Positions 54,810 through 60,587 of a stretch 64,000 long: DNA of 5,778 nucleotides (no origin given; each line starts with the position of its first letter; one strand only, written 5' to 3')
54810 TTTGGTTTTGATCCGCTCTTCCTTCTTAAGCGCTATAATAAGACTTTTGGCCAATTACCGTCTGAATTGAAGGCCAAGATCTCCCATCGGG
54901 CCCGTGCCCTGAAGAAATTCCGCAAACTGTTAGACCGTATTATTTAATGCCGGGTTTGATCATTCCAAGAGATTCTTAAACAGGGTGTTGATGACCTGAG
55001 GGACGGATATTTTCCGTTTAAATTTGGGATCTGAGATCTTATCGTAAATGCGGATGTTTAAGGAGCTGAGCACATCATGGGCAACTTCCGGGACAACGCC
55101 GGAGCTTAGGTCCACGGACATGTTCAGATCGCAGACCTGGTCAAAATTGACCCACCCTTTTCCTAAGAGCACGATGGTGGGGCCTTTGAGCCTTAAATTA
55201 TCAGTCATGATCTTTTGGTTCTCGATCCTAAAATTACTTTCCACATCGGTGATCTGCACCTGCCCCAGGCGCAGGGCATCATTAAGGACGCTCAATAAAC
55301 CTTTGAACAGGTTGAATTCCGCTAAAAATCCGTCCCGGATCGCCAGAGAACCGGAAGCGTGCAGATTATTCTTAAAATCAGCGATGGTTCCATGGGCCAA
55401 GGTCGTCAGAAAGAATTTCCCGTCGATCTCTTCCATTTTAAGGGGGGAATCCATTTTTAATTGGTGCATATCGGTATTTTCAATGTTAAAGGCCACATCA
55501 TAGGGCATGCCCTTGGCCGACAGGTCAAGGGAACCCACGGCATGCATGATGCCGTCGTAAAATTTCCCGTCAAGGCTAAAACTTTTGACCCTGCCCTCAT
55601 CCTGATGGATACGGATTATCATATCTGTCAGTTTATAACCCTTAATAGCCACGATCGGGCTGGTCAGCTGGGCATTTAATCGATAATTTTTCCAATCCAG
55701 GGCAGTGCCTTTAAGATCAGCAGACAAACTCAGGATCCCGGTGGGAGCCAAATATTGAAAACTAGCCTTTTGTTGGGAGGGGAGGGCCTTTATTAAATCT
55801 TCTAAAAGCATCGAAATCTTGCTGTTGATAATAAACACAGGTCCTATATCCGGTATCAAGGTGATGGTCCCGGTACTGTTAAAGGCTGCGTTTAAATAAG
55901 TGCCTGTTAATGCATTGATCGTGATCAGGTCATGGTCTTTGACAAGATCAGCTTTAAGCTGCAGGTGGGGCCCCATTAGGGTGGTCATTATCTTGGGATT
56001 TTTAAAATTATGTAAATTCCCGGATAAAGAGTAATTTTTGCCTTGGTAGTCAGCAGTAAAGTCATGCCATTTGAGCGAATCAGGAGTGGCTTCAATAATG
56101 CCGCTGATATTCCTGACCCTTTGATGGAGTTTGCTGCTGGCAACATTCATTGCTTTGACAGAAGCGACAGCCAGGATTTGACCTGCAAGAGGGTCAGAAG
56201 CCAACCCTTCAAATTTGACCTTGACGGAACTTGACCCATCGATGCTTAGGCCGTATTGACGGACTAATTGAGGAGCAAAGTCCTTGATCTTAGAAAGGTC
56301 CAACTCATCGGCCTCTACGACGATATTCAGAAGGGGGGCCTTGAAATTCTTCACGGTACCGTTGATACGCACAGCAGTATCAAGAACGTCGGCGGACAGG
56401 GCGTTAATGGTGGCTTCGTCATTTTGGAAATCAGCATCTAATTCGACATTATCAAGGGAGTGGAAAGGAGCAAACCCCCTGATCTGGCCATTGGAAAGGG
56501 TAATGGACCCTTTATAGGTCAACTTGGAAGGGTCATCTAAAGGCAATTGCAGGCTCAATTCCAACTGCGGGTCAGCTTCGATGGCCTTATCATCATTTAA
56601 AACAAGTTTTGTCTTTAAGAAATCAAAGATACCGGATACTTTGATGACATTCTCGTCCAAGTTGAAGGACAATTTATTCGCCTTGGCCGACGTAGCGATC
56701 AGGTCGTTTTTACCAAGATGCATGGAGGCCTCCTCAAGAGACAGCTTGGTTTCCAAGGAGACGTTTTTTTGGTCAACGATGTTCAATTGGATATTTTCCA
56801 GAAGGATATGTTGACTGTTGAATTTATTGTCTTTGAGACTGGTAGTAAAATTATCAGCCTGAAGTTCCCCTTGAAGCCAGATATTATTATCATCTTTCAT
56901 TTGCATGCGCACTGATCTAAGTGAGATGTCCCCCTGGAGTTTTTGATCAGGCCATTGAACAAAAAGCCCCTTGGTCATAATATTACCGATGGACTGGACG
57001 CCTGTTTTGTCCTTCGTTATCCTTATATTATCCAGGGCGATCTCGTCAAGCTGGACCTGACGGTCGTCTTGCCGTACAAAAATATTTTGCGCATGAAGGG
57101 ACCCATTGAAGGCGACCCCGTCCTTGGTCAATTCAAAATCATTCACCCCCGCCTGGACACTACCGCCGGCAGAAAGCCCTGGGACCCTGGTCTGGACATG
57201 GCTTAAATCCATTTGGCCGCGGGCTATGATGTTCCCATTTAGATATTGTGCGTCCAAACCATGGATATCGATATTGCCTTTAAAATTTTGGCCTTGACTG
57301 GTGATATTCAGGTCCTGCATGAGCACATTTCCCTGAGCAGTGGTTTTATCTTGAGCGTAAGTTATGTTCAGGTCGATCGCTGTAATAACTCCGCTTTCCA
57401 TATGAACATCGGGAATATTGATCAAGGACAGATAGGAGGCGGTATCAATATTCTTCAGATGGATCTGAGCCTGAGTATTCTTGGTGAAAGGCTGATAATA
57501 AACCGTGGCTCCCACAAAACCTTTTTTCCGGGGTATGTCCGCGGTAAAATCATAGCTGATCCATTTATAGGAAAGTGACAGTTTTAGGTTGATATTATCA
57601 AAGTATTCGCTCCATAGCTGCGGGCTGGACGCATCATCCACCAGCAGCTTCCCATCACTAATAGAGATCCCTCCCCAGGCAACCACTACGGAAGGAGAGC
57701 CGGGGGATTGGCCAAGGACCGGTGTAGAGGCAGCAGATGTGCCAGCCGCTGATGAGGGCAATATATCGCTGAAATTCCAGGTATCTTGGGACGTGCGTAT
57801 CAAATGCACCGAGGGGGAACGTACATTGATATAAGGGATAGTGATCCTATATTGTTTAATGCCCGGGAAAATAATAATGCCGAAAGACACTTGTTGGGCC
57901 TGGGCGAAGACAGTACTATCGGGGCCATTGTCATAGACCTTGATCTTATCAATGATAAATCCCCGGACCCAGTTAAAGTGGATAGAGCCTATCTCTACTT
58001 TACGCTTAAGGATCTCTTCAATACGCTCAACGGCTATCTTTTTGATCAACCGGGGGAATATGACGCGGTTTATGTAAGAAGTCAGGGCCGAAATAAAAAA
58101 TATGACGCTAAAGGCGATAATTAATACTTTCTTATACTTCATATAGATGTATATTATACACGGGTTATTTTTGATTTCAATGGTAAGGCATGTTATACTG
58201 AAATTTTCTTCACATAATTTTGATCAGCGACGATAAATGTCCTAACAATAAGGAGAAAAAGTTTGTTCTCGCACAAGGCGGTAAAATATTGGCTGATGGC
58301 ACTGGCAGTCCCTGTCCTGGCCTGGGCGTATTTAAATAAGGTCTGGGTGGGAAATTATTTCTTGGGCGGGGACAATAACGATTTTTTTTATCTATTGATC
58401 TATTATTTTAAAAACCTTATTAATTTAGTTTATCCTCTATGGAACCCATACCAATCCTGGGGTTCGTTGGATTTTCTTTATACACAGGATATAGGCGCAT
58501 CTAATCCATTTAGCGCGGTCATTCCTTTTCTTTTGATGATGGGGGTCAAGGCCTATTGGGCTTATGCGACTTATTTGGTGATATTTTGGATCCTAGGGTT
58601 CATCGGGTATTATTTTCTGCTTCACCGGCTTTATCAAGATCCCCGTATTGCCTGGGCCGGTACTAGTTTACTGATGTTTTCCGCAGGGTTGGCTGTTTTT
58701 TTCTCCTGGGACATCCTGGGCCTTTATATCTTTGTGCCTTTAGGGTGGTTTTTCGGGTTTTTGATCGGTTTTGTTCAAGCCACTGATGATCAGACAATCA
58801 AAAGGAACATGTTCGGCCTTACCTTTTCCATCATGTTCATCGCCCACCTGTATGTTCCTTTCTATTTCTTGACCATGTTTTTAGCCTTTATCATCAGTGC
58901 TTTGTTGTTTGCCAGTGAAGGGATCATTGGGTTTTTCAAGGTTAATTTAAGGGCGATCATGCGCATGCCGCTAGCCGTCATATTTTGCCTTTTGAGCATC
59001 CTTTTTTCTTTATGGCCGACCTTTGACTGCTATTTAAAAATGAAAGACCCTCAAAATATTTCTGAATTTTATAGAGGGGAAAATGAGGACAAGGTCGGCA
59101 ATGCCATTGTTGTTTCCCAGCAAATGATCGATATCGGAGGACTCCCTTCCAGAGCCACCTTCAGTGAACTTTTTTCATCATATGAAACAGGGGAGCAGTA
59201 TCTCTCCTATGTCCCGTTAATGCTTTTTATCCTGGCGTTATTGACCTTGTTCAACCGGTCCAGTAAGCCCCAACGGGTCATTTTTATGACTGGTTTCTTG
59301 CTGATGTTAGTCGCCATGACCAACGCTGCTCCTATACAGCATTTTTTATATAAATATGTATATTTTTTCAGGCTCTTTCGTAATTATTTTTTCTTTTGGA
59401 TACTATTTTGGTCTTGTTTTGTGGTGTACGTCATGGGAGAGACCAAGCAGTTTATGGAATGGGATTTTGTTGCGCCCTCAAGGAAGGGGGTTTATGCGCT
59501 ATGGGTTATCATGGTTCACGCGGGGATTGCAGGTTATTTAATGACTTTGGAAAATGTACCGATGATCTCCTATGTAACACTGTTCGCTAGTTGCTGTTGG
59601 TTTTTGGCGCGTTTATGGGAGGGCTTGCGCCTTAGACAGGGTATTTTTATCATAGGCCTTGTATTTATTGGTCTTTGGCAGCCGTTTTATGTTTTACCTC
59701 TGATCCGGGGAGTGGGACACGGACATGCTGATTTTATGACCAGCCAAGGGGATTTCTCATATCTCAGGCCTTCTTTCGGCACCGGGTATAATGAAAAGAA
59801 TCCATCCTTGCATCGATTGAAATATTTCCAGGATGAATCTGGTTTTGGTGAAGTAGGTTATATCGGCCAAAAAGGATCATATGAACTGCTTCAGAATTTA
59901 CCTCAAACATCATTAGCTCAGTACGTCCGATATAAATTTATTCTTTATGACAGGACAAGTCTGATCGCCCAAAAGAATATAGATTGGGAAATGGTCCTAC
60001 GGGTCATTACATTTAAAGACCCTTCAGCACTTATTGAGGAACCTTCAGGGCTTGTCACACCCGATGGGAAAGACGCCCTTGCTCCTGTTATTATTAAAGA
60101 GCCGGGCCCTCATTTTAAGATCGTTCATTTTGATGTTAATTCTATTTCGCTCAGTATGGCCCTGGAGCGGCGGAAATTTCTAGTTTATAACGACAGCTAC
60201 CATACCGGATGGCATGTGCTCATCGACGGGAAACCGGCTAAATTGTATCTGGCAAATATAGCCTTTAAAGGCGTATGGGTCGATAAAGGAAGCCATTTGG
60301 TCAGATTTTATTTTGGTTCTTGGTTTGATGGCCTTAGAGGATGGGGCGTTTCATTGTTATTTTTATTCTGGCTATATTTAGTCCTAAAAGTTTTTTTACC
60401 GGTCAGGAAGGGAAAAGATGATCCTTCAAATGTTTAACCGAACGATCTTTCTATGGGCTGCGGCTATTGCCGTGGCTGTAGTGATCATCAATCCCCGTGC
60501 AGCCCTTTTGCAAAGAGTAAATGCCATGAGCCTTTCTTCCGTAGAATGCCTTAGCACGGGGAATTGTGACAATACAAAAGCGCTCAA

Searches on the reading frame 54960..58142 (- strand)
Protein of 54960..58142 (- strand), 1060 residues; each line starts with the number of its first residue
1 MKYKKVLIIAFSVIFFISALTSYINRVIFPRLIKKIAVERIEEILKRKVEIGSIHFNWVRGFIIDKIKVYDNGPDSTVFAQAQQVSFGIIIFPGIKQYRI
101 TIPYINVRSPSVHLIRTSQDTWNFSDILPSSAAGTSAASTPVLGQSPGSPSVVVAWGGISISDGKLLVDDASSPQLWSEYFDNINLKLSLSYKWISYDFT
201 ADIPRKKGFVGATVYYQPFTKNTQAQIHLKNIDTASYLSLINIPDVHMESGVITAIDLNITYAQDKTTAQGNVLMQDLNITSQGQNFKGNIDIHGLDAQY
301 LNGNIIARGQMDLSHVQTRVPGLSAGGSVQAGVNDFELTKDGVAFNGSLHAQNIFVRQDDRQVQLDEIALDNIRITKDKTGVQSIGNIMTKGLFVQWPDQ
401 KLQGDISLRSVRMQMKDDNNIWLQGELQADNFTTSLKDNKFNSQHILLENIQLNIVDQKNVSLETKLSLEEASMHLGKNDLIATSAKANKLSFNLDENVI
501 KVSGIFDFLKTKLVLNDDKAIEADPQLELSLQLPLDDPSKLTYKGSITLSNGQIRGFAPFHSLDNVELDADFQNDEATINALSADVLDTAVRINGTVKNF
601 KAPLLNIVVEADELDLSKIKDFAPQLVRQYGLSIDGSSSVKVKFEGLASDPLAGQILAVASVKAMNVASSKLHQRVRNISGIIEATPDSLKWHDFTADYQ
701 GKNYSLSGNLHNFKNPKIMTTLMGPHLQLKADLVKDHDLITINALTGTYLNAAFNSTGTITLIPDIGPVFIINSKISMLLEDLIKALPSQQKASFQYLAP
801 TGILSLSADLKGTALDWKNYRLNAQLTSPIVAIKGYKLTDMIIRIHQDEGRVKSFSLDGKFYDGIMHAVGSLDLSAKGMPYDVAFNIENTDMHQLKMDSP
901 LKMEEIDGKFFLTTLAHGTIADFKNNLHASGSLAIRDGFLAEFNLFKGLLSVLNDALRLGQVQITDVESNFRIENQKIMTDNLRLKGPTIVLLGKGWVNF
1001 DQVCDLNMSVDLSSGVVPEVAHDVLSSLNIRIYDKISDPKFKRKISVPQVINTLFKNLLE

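Call 57: search_protein_families(library=pfam, proteins=[window:54960-58142:-], max_evalue=0.00001)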
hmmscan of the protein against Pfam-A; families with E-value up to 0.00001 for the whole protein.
window:54960-58142:- (1060 aa): 3 families
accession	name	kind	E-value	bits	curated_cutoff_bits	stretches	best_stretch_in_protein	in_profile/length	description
PF05359.17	DUF748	-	2.1e-26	92.8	50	1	3-554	14-527/1037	Domain of Unknown Function (DUF748)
PF13116.12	YhdP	-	1.2e-12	47.1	46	0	523-827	638-907/1224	YhdP protein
PF05170.20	AsmA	-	2.1e-08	33.9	29.8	1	1-378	1-301/607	AsmA family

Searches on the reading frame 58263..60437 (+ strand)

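Call 57: search_protein_families(library=pfam, proteins=[window:58263-60437:+], max_evalue=0.00001)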
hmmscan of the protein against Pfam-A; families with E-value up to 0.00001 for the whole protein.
window:58263-60437:+ (724 aa): 1 family
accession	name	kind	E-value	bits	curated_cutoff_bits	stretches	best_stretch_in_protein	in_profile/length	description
PF09586.16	YfhO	-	6.7e-06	25.2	28.5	1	618-684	756-823/835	Bacterial membrane protein YfhO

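Call 82: search_protein_families(library=ncbifam, proteins=[window:58263-60437:+], max_evalue=1e-10)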
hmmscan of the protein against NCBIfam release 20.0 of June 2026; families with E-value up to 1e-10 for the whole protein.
window:58263-60437:+ (724 aa): 0 families
